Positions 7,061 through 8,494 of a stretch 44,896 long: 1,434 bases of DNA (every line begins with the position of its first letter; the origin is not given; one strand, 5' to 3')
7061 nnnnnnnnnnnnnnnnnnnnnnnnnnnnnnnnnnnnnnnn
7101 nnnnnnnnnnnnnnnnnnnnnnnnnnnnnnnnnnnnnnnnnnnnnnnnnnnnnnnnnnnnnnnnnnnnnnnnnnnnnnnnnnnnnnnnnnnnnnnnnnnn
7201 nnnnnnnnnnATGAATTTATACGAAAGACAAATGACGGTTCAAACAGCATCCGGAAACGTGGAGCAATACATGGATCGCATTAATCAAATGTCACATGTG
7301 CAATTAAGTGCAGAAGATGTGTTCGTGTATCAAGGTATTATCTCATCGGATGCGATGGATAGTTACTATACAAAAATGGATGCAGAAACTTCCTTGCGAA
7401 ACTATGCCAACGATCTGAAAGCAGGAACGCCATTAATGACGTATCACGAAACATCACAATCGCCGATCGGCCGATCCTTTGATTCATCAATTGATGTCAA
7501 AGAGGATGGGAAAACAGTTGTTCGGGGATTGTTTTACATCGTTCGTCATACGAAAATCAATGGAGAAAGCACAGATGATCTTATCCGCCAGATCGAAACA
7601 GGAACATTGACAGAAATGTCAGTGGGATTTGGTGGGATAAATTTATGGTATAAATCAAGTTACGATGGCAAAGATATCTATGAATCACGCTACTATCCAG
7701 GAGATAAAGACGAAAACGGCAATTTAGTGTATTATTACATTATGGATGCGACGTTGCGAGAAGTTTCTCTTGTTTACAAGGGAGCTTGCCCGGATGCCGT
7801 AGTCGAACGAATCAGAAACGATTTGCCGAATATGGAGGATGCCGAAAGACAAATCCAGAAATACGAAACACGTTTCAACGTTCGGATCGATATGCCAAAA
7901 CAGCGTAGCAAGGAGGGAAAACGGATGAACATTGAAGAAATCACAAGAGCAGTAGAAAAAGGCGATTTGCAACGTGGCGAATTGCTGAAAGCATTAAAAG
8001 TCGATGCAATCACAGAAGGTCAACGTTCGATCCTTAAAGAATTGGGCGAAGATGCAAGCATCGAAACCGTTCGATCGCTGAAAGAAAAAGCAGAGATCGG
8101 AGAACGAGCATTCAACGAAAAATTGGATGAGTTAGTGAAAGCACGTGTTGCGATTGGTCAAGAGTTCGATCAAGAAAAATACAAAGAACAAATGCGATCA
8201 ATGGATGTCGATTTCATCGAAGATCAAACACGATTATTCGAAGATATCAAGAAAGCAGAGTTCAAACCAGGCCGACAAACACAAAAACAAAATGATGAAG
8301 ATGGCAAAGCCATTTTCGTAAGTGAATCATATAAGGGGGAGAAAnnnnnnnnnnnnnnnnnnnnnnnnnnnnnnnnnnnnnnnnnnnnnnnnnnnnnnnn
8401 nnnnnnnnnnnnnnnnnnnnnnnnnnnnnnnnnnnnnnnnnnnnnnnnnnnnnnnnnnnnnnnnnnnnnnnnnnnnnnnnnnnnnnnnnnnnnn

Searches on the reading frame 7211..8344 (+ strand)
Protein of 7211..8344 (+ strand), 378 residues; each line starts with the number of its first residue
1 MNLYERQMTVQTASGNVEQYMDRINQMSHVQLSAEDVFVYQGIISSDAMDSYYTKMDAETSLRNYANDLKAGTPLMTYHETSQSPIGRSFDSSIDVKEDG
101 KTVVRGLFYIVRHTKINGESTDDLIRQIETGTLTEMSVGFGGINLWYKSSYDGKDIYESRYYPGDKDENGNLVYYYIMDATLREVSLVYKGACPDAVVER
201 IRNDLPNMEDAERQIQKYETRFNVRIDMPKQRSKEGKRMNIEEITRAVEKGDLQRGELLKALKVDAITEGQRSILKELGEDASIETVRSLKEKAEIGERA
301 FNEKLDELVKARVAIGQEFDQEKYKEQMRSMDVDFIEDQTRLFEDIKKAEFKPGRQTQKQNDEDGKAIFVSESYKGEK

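Call 16: find_related_loci(query=window:7211-8344:+, collection=viral_contigs, flank=4000)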
Query window:7211-8344:+ (378 aa) in viral_contigs; peptide patterns used: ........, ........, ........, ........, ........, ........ (x = any residue, [..] = any of these).
12 stretches matched a pattern; 1 encode a relative of the query (tblastn E <= 1e-3); 1 distinct loci.
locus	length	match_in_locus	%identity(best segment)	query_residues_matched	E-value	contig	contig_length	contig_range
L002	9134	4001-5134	99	1-378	0e+0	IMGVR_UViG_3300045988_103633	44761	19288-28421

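Call 18: search_dna_similar(query=window:7211-8344:+, collection=phages, mode=protein, max_rows=40)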
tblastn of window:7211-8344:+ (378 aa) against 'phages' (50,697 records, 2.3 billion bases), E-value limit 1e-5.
Records with a match: 5; places in all: 5; records where one place covers at least 80% of the query: 5.
Best place of each record, by identity: 95-99% 1; <60% 4.
By first word of the organism name: Brevibacillus 3; Enterococcus 1; Bacillus 1.
By host as written in the record: Brevibacillus laterosporus 3; Enterococcus faecium #5864 1; Bacillus cereus 1.
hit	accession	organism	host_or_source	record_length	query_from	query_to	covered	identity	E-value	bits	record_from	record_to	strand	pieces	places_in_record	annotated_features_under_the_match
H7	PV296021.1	Enterococcus phage fHoEfm07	Enterococcus faecium #5864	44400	1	378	100%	98.7%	0e+0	766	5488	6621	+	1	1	head maturation protease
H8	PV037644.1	Bacillus phage vB_BcM_CUBc25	Bacillus cereus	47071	21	376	94%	35.0%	1e-60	217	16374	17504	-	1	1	hypothetical protein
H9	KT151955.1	Brevibacillus phage Jenst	Brevibacillus laterosporus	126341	21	362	90%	20.6%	1e-7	60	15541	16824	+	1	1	hypothetical protein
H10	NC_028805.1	Brevibacillus phage Jenst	Brevibacillus laterosporus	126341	21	362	90%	20.6%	1e-7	60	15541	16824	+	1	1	hypothetical protein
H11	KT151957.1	Brevibacillus phage SecTim467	Brevibacillus laterosporus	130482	21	362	90%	20.6%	1e-7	60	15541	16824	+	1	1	hypothetical protein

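Call 21: find_homologous_proteins(query=window:7211-8344:+)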
Query window:7211-8344:+ (378 aa): 148 proteins with E <= 0.001 among 4839 candidates; the best 120 are listed.
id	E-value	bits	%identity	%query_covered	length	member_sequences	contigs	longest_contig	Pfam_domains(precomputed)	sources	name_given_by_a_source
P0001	2.3e-243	825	100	100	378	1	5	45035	-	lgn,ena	-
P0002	5.8e-243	823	100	100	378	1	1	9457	-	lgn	-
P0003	1.6e-242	822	99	100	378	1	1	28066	-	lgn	-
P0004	2.9e-242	821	99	100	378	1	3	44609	-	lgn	-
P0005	2.9e-242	821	99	100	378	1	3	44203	-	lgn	-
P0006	3.0e-242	821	99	100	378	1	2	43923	-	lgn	-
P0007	3.8e-242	821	99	100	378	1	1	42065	-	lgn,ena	-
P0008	4.8e-242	820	99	100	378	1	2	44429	-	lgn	-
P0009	4.8e-242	820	99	100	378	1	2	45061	-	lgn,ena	-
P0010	5.5e-242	820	99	100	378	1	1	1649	-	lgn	-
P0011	6.6e-242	820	99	100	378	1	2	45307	-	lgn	-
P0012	6.8e-242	820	99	100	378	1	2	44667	-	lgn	-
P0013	7.8e-242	820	99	100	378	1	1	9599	-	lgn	-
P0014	1.0e-241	819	99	100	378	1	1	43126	-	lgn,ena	-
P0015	1.2e-241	819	99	100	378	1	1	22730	-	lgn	-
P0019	1.6e-241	819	99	100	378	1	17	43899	-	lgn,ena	-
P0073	5.0e-240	814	98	100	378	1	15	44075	-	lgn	-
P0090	1.1e-239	813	98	100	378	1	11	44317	-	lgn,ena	-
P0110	4.1e-239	811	98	100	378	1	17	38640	-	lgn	-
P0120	1.5e-238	809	98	100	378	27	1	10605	-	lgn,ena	-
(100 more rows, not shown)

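Call 22: find_encoding_contigs(protein=P0019, flank=2500, max_places=10)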
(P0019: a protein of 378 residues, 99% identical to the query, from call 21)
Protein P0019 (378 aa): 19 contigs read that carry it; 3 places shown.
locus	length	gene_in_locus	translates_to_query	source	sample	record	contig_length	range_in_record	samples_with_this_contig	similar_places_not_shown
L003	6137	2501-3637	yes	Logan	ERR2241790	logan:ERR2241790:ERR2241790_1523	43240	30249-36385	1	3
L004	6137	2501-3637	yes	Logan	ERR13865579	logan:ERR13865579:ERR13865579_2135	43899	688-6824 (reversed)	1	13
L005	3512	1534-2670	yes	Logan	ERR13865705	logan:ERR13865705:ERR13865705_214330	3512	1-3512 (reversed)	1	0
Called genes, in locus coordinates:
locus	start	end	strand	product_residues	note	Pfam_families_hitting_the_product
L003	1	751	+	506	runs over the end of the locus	-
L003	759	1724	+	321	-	PF04233:Phage_Mu_F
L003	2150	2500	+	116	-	-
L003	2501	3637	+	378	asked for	-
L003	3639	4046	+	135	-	-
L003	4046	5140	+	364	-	PF25209:Phage_capsid_4 (weak)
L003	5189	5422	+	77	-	-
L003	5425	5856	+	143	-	-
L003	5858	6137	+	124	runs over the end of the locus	-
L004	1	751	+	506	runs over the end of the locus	-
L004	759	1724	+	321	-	PF04233:Phage_Mu_F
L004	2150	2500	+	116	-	-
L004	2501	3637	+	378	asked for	-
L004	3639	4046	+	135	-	-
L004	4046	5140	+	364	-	PF25209:Phage_capsid_4 (weak)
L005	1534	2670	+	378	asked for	-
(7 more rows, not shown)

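Call 23: find_encoding_contigs(protein=P0110, flank=2500, max_places=10)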
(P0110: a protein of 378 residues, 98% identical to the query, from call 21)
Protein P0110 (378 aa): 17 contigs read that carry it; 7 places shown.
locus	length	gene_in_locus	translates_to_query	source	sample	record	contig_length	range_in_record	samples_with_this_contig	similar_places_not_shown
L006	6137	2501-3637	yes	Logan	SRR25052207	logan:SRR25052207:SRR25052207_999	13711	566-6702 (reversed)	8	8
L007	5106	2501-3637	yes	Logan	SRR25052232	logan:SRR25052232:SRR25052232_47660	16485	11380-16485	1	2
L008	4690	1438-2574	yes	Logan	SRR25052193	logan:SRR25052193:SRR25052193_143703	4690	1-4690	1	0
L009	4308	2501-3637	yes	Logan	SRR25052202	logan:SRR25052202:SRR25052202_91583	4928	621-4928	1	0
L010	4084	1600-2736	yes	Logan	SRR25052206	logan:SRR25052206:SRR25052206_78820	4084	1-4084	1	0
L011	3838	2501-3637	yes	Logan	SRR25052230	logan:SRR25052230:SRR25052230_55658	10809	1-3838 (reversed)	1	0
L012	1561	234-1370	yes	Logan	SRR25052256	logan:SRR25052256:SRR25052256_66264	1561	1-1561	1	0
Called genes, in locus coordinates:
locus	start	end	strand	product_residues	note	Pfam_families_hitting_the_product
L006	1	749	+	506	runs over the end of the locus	-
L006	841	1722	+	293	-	PF04233:Phage_Mu_F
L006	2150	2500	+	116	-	-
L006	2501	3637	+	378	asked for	-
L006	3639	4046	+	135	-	-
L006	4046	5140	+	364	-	PF25209:Phage_capsid_4 (weak)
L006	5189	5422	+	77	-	-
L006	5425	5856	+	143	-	-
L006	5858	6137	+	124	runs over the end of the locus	-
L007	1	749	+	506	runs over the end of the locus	-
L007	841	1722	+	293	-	PF04233:Phage_Mu_F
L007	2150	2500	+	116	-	-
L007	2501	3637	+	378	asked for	-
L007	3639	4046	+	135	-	-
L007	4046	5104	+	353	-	?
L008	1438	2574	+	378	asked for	-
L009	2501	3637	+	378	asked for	-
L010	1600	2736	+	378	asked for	-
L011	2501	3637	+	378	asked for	-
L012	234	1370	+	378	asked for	-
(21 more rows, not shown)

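Call 24: find_encoding_contigs(protein=P0001, flank=2500, max_places=10)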
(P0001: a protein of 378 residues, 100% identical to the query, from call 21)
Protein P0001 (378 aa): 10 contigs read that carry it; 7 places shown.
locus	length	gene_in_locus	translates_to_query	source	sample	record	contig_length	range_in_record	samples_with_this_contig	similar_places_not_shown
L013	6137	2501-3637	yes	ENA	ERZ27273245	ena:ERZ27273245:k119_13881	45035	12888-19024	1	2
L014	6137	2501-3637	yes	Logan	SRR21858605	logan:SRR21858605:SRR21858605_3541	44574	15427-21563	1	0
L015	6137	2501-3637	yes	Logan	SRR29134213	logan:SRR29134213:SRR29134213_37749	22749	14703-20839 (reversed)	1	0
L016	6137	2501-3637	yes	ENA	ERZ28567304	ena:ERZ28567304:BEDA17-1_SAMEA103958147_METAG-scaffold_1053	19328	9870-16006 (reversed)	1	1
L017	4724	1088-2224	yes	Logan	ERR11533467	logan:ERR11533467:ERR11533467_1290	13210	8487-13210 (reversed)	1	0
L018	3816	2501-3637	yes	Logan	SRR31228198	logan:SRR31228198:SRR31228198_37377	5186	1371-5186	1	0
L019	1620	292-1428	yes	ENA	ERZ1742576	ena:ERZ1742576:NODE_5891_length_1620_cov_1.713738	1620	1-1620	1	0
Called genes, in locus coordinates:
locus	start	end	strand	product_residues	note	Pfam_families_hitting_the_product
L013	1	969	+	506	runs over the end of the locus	-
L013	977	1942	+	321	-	PF04233:Phage_Mu_F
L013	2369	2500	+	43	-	-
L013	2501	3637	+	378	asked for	-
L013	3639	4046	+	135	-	-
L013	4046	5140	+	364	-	PF25209:Phage_capsid_4 (weak)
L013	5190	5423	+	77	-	-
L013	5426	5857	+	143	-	-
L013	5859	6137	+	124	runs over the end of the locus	-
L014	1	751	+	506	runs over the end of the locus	-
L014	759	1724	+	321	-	PF04233:Phage_Mu_F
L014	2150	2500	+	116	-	-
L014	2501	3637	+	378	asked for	-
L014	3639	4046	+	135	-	-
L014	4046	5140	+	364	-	PF25209:Phage_capsid_4 (weak)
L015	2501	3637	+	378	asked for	-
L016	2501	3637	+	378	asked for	-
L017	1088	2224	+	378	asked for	-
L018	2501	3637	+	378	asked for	-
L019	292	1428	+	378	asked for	-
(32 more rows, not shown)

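Call 25: get_annotated_region(hit=H8, flank=5000)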
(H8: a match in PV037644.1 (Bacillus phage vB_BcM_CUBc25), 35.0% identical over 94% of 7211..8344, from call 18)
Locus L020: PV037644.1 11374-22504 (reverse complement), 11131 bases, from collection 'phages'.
description: Bacillus phage vB_BcM_CUBc25, complete genome.
organism: Bacillus phage vB_BcM_CUBc25 (NCBI taxid 3401961)
taxonomy: Viruses; Duplodnaviria; Heunggongvirae; Uroviricota; Caudoviricetes
host: Bacillus cereus; source: food; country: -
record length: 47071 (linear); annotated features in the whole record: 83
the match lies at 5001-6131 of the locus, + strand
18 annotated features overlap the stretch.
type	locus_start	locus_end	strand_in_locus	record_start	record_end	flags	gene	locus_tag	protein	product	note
CDS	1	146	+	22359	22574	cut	-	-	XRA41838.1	hypothetical protein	-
CDS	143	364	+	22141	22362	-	-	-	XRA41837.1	hypothetical protein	-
CDS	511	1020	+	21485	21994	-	-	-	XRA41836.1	hypothetical protein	-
CDS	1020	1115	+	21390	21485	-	-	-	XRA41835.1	hypothetical protein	-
CDS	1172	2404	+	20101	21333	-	-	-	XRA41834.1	terminase large subunit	-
CDS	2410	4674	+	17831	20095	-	-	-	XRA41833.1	minor head protein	-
CDS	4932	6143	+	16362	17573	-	-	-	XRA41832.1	hypothetical protein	-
CDS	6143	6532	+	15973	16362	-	-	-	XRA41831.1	hypothetical protein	-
CDS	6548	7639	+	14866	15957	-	-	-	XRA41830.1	major capsid protein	-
CDS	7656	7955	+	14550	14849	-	-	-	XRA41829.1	hypothetical protein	-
CDS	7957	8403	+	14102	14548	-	-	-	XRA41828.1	hypothetical protein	-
CDS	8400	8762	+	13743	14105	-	-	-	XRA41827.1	hypothetical protein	-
CDS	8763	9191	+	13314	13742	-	-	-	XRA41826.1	hypothetical protein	-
CDS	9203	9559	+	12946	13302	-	-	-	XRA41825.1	hypothetical protein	-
CDS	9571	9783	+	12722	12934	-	-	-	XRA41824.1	hypothetical protein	-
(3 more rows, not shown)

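Call 39: find_encoding_contigs(protein=P0073, flank=2500, max_places=10)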
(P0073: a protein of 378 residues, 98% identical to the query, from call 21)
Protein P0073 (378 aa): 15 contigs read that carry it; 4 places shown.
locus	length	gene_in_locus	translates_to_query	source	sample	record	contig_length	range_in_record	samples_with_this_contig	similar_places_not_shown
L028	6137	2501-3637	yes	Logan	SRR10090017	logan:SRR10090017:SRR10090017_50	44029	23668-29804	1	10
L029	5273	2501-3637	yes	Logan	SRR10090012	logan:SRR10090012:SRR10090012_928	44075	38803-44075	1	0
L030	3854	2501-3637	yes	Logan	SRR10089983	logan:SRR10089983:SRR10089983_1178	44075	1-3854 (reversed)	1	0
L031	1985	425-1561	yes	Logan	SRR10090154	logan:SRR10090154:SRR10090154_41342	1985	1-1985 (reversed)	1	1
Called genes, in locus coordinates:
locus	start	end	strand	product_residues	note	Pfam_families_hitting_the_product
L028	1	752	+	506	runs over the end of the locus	-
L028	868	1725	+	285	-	PF04233:Phage_Mu_F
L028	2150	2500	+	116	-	-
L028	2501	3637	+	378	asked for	-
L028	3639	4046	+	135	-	-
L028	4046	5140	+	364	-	PF25209:Phage_capsid_4 (weak)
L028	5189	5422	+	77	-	-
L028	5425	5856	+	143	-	-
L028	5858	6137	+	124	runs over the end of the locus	-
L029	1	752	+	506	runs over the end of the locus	-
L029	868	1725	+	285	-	PF04233:Phage_Mu_F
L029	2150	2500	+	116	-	-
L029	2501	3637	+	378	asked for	-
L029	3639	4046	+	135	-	-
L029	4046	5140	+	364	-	PF25209:Phage_capsid_4 (weak)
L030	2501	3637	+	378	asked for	-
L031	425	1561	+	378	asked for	-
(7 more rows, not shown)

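Call 40: find_encoding_contigs(protein=P0120, flank=2500, max_places=10)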
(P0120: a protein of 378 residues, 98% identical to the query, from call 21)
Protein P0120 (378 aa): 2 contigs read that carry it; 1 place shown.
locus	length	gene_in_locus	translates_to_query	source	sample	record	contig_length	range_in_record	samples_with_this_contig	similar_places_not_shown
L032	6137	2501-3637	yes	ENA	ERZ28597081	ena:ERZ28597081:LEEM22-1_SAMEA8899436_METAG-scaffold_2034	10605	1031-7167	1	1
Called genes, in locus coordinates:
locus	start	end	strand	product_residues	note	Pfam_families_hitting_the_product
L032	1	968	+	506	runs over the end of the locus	-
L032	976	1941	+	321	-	PF04233:Phage_Mu_F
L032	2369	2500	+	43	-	-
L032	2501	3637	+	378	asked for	-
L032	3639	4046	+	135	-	-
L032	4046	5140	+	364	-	PF25209:Phage_capsid_4 (weak)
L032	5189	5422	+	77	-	-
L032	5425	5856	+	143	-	-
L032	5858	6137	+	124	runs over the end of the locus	-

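Call 41: find_encoding_contigs(protein=P0090, flank=2500, max_places=10)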
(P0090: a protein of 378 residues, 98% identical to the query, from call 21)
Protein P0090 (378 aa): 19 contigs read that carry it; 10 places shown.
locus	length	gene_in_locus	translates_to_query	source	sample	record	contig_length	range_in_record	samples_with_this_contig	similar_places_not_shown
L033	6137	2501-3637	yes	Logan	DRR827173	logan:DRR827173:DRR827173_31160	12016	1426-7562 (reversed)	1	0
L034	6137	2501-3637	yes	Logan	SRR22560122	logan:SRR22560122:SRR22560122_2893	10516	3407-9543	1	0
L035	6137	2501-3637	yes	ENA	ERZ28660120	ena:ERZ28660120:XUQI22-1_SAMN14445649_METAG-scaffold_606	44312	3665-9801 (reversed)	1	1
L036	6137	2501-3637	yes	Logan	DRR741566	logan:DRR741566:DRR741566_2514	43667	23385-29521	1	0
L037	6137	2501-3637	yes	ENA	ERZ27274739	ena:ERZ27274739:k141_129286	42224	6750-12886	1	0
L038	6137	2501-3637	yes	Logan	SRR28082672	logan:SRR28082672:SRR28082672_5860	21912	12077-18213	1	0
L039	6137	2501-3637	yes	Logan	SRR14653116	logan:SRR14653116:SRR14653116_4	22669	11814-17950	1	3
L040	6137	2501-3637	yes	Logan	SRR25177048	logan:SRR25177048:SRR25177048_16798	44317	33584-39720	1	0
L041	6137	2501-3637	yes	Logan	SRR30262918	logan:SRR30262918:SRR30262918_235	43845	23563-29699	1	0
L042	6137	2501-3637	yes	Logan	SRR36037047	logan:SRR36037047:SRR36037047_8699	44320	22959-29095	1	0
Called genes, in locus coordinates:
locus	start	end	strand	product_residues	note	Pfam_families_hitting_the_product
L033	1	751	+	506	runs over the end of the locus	-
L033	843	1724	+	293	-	PF04233:Phage_Mu_F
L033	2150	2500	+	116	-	-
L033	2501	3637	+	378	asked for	-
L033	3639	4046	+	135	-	-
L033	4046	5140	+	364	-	PF25209:Phage_capsid_4 (weak)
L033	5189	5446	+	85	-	-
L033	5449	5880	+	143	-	-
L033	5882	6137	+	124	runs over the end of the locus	-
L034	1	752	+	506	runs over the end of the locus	-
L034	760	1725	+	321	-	PF04233:Phage_Mu_F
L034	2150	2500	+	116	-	-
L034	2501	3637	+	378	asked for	-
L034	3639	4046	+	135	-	-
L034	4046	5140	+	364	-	PF25209:Phage_capsid_4 (weak)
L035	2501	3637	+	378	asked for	-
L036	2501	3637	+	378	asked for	-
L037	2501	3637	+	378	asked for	-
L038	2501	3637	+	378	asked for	-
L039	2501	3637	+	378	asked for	-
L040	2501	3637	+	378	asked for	-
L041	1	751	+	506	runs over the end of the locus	-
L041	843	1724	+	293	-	PF04233:Phage_Mu_F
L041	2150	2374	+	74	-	-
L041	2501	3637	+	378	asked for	-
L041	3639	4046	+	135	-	-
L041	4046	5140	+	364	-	PF25209:Phage_capsid_4 (weak)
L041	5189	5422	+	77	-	-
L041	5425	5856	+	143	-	-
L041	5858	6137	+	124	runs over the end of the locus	-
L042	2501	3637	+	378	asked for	-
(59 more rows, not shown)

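Call 49: search_protein_families(library=pfam, proteins=[window:7211-8344:+], max_evalue=0.01)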
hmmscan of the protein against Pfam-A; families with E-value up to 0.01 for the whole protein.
window:7211-8344:+ (378 aa): 1 family
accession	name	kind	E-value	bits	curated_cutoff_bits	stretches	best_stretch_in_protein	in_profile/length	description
PF04586.22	Peptidase_S78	-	6.9e-05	23.5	21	1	65-209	42-163/165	Caudovirus prohead serine protease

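Call 50: search_protein_families(library=phrogs, proteins=[window:7211-8344:+], max_evalue=0.001)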
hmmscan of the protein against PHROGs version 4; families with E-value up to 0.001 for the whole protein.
window:7211-8344:+ (378 aa): 4 families
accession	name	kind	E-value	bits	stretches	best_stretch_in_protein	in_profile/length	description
phrog_37797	-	unknown function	1.1e-08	35.5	1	62-197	62-202/398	-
phrog_80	-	head and packaging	3.6e-08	34.1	1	75-295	276-448/607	head maturation protease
phrog_37798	-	unknown function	1.3e-06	28.7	1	20-140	8-149/490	-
phrog_16951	-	unknown function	4.8e-06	26.9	1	17-139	16-139/312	-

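Call 72: find_related_loci(query=A5, collection=viral_contigs, flank=3500)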
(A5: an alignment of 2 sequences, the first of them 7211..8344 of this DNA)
Query A5 (378 aa) in viral_contigs; peptide patterns used: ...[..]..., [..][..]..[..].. (x = any residue, [..] = any of these).
329 stretches matched a pattern; 15 encode a relative of the query (tblastn E <= 1e-3); 13 distinct loci.
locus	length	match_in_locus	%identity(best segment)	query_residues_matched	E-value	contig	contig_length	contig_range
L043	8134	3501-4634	99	1-378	0e+0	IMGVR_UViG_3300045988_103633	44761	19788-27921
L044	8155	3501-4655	37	12-377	3e-72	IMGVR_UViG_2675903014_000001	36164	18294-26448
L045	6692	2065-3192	35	21-376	2e-68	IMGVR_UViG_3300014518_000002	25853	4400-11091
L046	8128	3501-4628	36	21-376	3e-67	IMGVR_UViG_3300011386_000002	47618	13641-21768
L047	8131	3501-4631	35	21-376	2e-65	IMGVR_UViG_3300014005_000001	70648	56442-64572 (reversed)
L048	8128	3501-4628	35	21-376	5e-64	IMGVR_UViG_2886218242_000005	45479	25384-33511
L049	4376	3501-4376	37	21-297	2e-54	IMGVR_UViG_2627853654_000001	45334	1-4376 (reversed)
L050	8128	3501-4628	35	21-376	2e-68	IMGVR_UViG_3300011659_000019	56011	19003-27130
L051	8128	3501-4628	36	21-376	1e-68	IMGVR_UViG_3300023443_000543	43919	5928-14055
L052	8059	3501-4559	37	21-360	2e-70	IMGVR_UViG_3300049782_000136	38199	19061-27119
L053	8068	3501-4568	28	19-357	3e-33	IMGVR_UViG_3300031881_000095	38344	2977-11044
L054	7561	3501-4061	32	44-226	3e-13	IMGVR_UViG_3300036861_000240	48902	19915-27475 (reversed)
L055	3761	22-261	33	305-376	2e-5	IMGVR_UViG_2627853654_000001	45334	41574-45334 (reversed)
